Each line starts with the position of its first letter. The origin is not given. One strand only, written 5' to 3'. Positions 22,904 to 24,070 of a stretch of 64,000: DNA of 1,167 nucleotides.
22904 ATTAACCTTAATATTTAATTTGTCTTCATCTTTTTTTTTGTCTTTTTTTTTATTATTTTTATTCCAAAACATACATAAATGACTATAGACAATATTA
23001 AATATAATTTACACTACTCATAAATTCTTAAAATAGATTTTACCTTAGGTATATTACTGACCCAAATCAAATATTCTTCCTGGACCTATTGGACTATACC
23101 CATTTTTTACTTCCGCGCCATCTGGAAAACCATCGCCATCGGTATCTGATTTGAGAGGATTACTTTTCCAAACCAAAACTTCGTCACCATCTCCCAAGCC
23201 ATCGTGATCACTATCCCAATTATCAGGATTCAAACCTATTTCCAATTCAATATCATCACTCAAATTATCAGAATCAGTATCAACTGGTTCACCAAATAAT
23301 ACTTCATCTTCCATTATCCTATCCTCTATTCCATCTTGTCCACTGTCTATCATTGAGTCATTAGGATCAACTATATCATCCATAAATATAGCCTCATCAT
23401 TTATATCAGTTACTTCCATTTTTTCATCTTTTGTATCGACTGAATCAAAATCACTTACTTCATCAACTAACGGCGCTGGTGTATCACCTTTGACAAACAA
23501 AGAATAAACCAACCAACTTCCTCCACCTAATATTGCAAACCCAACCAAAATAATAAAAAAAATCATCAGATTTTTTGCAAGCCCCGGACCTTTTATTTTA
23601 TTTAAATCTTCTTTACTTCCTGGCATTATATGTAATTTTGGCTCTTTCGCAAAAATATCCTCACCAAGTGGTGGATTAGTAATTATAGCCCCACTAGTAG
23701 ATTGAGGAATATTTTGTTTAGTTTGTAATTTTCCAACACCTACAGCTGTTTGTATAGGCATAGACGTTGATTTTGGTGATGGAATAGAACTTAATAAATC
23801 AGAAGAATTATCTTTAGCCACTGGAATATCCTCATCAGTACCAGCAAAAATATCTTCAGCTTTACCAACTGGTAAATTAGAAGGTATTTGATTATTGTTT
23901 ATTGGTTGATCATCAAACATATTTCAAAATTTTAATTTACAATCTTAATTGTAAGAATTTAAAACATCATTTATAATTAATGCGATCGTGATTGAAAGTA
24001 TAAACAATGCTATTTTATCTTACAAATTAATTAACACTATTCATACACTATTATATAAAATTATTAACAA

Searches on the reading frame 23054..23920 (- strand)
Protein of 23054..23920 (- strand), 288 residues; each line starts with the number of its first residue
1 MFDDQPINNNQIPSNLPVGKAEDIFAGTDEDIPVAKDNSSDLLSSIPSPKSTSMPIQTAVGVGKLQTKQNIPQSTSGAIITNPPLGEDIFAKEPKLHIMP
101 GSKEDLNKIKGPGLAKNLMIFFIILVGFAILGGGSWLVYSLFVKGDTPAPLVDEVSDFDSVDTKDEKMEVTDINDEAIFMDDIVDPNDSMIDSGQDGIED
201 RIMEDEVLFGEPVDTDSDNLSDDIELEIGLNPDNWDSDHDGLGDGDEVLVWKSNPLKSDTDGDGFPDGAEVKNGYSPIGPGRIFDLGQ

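Call 14: search_protein_families(library=pfam, proteins=[window:23054-23920:-])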
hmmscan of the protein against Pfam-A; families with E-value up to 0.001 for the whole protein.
window:23054-23920:- (288 aa): 1 family
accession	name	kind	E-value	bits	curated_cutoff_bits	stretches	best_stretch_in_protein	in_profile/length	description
PF18884.5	TSP3_bac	-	1.3e-06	28.5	25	1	259-274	1-16/22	Bacterial TSP3 repeat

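Call 101: find_encoding_contigs(protein=window:23057-23920:-, flank=2500, max_places=10)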
Protein window:23057-23920:- (288 aa): 24 contigs read that carry it; 5 places shown.
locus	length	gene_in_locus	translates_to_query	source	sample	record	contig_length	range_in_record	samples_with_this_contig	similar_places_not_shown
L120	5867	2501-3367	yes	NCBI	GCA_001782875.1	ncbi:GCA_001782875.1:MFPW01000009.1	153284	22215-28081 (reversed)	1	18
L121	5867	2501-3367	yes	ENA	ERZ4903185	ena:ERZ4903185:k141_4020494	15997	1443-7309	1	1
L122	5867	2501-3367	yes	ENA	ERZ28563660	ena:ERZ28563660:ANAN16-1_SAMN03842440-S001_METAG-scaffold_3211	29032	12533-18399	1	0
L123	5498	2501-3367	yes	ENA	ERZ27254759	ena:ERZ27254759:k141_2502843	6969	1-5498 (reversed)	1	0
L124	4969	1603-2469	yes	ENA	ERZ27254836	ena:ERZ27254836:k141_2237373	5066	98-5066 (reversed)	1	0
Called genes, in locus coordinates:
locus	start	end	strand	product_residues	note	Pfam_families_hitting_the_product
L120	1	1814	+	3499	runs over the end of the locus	PF18895:T4SS_pilin, PF13205:Big_5 (faint)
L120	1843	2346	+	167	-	PF18884:TSP3_bac (weak)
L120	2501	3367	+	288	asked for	PF18884:TSP3_bac (faint)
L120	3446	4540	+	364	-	-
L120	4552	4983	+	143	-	PF02130:YbeY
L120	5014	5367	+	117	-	PF01219:DAGK_prokar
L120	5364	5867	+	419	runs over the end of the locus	PF11104:PilM_2 (faint), PF02491:SHS2_FTSA, PF06723:MreB_Mbl (weak), PF14450:FtsA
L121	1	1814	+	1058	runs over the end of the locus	-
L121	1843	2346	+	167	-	PF18884:TSP3_bac (weak)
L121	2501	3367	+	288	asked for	PF18884:TSP3_bac (faint)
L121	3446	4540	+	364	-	-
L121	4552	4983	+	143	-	PF02130:YbeY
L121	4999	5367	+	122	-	PF01219:DAGK_prokar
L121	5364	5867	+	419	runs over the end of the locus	PF11104:PilM_2 (faint), PF02491:SHS2_FTSA, PF06723:MreB_Mbl (weak), PF14450:FtsA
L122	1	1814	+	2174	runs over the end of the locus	-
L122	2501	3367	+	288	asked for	PF18884:TSP3_bac (faint)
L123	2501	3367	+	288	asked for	PF18884:TSP3_bac (faint)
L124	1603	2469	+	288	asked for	PF18884:TSP3_bac (faint)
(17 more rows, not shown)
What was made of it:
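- Tried and rejected: All five assemblies found have the same 154-bp spacer (call 101).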
